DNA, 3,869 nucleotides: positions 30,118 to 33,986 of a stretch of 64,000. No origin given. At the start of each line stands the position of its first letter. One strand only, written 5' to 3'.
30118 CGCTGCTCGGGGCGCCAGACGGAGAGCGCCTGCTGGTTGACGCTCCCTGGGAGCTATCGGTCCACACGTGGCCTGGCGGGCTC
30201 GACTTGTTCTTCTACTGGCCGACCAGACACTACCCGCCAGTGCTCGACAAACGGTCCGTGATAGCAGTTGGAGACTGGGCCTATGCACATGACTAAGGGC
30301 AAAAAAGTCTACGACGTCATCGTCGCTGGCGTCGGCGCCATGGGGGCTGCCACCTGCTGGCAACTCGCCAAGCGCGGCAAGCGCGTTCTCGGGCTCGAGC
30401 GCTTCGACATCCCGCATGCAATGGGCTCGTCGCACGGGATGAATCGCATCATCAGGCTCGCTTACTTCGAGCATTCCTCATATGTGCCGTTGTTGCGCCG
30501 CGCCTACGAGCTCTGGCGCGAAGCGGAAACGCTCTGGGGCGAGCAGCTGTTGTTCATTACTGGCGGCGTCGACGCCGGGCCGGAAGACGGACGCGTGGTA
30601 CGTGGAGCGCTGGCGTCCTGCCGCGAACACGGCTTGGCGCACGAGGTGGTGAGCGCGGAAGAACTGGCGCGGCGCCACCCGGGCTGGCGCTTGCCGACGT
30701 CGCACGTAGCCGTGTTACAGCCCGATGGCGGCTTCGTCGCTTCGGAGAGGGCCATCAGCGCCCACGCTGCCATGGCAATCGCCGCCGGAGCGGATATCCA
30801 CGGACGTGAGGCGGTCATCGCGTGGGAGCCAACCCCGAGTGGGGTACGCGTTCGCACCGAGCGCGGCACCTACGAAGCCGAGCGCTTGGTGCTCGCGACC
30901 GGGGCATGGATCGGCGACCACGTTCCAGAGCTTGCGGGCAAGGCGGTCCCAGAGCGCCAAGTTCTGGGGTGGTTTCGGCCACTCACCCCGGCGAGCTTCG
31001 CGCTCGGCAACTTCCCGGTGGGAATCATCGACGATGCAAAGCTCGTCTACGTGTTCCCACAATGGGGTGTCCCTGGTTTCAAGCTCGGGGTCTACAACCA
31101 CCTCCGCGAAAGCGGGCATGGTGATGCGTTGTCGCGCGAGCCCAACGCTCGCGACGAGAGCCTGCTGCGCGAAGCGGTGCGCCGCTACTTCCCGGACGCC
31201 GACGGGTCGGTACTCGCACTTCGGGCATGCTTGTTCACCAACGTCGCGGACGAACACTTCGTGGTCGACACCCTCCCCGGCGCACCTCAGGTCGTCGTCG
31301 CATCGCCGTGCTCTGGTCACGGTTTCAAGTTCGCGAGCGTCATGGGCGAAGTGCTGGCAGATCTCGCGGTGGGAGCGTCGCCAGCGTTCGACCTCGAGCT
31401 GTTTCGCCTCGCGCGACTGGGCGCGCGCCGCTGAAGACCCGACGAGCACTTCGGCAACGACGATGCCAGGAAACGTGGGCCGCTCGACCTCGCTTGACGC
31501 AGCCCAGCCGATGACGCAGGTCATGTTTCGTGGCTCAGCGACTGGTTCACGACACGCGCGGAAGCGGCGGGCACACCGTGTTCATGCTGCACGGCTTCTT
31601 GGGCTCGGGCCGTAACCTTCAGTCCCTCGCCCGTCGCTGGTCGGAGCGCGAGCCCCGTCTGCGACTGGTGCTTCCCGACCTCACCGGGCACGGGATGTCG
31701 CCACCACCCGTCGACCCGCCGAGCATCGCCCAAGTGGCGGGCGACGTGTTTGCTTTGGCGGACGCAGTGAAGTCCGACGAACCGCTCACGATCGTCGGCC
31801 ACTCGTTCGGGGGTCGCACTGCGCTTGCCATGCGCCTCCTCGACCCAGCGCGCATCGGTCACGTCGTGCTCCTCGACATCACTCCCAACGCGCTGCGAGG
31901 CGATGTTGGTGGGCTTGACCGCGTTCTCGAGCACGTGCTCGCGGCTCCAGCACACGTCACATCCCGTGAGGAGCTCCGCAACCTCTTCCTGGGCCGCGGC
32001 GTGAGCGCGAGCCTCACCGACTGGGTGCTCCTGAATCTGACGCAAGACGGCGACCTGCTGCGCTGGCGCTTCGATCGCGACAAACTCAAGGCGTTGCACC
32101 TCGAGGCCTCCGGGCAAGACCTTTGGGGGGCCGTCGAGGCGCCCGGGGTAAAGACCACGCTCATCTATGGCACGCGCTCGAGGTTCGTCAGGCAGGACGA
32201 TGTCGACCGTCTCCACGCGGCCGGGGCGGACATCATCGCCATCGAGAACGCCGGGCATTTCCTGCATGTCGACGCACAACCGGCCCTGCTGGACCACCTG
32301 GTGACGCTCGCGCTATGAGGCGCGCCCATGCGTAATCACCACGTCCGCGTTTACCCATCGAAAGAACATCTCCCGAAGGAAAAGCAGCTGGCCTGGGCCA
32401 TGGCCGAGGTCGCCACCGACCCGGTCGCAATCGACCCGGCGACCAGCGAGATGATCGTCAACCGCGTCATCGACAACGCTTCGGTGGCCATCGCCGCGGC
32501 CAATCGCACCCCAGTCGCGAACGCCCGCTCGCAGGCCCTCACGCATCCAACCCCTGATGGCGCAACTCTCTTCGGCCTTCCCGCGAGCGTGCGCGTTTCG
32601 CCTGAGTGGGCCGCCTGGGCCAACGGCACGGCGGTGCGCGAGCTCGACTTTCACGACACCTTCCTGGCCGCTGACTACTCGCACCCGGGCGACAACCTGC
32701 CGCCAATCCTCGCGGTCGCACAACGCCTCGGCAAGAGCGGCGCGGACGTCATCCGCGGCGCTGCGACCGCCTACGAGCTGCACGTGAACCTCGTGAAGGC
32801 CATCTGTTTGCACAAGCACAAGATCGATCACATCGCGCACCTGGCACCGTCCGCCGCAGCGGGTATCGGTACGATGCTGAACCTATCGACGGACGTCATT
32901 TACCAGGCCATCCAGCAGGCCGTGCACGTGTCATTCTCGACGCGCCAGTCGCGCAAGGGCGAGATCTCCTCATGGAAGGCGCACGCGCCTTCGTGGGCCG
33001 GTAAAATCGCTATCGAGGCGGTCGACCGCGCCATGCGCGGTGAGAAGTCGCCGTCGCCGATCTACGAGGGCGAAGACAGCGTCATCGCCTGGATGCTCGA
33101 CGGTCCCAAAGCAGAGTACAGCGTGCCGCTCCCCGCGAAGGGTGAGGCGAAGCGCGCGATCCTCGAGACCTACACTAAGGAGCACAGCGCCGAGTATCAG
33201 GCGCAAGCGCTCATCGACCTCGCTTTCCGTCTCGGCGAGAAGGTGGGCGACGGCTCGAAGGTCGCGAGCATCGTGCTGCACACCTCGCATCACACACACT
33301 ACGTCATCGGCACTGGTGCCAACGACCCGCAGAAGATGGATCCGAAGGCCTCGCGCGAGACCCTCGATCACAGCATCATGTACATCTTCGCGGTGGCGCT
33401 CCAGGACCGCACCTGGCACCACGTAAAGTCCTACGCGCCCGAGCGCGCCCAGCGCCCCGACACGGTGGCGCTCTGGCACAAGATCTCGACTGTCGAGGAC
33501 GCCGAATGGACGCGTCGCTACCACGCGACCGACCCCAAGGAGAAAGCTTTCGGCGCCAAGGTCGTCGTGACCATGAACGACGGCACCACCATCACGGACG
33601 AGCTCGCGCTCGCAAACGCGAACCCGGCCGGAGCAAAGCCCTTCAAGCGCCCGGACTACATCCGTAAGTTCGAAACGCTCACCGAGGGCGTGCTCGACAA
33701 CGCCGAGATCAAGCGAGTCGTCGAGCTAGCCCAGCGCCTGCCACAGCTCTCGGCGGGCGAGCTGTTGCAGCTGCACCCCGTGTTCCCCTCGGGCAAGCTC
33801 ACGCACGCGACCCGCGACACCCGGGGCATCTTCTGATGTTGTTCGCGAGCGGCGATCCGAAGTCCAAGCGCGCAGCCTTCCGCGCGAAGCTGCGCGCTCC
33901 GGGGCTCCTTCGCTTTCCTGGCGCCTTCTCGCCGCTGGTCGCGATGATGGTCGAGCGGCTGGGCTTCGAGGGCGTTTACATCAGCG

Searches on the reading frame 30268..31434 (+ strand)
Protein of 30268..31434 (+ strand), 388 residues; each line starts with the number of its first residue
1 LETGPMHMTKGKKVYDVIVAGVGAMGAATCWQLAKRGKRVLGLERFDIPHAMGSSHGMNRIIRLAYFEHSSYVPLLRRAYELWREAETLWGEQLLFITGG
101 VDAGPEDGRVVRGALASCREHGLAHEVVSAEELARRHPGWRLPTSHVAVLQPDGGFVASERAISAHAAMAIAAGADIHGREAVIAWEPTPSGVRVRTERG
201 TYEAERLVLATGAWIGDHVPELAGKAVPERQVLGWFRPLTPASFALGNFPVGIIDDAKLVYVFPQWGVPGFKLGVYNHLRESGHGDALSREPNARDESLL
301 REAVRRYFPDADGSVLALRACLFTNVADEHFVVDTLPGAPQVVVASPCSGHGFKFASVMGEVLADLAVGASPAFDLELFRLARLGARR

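Call 42: search_protein_families(library=pfam, proteins=[window:30268-31434:+], max_evalue=0.0001)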
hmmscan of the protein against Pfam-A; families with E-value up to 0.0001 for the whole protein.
window:30268-31434:+ (388 aa): 1 family
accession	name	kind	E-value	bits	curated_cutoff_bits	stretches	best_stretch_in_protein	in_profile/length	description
PF01266.30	DAO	-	1.2e-47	163.6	27.9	1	16-366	1-353/353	FAD dependent oxidoreductase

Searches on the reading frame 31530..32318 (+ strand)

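Call 42: search_protein_families(library=pfam, proteins=[window:31530-32318:+], max_evalue=0.0001)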
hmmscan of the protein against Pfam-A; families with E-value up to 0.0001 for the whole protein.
window:31530-32318:+ (262 aa): 4 families
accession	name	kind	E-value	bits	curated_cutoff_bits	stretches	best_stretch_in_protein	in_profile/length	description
PF12697.13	Abhydrolase_6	-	4e-17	64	26.3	1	17-249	1-211/217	Alpha/beta hydrolase family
PF00561.26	Abhydrolase_1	-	5e-17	62.8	25.8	1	16-248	2-243/245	alpha/beta hydrolase fold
PF12146.15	Hydrolase_4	-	1.3e-09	38.2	27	1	16-114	6-106/239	Serine aminopeptidase, S33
PF00975.26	Thioesterase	-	8.4e-06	26.6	26.4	1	16-101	2-83/226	Thioesterase domain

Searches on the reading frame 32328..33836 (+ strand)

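Call 42: search_protein_families(library=pfam, proteins=[window:32328-33836:+], max_evalue=0.0001)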
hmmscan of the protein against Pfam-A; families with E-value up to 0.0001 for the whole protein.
window:32328-33836:+ (502 aa): 2 families
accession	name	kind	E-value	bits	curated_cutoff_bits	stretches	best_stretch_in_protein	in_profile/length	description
PF03972.19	MmgE_PrpD_N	-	1.2e-63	215.1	32.1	1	20-264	2-243/244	MmgE/PrpD N-terminal domain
PF19305.4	MmgE_PrpD_C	-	2.2e-40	138.7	32.1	1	286-467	1-169/173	MmgE/PrpD C-terminal domain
